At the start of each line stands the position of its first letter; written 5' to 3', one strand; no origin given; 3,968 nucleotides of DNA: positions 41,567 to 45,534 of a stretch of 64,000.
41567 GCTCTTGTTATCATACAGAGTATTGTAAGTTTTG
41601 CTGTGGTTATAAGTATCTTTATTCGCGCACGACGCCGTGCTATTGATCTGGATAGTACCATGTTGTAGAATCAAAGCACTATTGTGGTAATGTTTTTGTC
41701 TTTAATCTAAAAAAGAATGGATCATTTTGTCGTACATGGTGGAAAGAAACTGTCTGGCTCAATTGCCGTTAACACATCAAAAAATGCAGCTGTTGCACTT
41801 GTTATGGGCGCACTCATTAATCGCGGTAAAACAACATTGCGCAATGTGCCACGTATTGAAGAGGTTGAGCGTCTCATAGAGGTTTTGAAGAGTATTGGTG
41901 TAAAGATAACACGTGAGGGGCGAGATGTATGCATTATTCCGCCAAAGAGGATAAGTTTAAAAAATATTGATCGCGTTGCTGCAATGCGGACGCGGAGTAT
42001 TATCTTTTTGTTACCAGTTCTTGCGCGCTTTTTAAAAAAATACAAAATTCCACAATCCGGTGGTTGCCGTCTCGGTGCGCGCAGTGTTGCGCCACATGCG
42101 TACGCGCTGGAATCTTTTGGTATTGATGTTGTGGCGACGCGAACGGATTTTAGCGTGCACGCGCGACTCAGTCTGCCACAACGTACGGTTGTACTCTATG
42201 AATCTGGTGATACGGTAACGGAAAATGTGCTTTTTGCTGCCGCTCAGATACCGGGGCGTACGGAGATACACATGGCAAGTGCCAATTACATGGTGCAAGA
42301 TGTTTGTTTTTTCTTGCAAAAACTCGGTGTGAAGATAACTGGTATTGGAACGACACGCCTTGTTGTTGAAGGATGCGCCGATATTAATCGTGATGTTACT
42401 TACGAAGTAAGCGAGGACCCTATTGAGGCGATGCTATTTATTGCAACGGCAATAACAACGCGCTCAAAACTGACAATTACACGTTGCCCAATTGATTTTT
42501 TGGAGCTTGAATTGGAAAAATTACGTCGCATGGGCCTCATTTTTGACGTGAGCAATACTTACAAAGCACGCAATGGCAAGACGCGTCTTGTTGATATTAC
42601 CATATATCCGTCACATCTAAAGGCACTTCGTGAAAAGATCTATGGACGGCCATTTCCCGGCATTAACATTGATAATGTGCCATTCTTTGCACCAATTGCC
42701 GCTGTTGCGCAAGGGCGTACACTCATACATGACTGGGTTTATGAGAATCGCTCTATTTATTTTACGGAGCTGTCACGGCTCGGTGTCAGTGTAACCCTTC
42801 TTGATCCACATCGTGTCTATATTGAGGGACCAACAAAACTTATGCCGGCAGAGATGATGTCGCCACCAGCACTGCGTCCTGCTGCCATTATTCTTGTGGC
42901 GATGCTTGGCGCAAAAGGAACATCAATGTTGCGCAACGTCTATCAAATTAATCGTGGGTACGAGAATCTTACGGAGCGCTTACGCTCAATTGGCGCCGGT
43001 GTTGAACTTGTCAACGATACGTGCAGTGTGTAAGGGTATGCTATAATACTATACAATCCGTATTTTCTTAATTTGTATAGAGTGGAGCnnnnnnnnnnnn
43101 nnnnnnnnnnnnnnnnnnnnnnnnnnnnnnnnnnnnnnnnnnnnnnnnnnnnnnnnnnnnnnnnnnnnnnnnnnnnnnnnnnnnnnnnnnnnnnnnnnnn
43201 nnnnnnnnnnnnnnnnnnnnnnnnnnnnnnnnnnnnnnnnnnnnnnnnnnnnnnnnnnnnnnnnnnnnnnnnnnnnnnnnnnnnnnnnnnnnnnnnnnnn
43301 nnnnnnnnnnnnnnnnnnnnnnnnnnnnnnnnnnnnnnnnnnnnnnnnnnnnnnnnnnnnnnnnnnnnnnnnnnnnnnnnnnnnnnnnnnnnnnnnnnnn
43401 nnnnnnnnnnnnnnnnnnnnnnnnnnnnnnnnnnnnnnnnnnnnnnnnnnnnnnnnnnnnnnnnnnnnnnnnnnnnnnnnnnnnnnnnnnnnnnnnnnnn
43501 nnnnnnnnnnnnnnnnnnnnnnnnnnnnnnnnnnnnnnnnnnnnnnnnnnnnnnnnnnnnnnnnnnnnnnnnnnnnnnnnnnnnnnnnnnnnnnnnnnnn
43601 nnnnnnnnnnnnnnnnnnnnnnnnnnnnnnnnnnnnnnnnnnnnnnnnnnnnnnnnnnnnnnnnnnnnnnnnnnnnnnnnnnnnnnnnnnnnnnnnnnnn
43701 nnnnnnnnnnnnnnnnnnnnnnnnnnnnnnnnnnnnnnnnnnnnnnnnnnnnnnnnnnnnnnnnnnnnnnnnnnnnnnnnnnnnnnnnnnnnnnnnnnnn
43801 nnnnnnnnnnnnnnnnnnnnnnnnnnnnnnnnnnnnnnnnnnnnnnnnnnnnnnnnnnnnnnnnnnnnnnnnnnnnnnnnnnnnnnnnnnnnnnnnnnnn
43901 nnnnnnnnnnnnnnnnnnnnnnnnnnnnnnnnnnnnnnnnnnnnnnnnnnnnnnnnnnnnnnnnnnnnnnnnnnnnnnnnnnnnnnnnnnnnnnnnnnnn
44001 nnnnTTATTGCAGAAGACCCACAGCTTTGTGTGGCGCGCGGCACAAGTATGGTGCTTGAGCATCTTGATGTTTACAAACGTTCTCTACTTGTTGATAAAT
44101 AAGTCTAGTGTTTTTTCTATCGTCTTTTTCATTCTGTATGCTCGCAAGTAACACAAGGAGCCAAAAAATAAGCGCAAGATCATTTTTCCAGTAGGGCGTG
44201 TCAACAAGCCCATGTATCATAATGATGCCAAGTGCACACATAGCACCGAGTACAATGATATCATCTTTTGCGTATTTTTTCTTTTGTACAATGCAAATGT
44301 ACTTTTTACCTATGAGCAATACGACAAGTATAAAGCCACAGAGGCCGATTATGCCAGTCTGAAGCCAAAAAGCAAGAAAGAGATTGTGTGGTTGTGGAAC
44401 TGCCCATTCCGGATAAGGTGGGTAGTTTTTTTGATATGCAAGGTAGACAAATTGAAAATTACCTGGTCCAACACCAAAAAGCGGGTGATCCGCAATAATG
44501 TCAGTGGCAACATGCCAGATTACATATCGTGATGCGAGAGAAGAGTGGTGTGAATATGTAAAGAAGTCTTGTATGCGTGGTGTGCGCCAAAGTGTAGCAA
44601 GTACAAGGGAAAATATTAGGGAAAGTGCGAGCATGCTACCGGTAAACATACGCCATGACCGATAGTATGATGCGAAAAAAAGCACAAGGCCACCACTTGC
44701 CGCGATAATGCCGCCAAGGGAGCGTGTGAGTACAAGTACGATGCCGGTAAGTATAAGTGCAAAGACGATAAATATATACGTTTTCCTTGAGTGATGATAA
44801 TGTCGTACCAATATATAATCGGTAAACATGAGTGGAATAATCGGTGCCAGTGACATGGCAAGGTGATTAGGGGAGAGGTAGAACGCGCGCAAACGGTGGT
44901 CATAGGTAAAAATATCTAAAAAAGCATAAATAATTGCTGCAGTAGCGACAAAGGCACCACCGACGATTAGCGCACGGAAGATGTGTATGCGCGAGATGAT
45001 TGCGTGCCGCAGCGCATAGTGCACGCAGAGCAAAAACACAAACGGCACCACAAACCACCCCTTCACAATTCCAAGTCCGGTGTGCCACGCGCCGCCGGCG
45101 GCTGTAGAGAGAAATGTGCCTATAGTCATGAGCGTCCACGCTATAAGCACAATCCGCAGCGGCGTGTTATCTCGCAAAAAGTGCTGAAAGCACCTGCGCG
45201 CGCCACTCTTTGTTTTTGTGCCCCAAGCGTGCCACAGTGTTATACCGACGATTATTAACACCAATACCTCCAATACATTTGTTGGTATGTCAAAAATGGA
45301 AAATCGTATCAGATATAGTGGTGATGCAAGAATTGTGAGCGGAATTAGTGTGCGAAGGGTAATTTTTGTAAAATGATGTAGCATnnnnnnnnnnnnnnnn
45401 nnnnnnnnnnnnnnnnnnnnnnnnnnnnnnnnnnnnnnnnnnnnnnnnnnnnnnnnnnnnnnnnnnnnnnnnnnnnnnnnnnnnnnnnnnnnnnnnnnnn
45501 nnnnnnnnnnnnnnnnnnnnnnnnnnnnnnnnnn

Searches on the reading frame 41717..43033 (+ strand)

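Call 9: search_protein_families(library=pfam, proteins=[window:41717-43033:+], max_evalue=0.00001)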
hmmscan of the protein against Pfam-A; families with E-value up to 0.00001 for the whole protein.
window:41717-43033:+ (438 aa): 1 family
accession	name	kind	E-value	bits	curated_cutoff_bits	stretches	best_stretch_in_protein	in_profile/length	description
PF00275.25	EPSP_synthase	-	6.8e-48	163.8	22.8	1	7-422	2-417/417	EPSP synthase (3-phosphoshikimate 1-carboxyvinyltransferase)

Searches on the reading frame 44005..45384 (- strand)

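Call 9: search_protein_families(library=pfam, proteins=[window:44005-45384:-], max_evalue=0.00001)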
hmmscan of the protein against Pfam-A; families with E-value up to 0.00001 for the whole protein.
window:44005-45384:- (459 aa): 1 family
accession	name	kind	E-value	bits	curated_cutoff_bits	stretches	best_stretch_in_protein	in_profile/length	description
PF04932.20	Wzy_C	-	9.4e-25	87.6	31.7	1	208-352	1-149/149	O-Antigen ligase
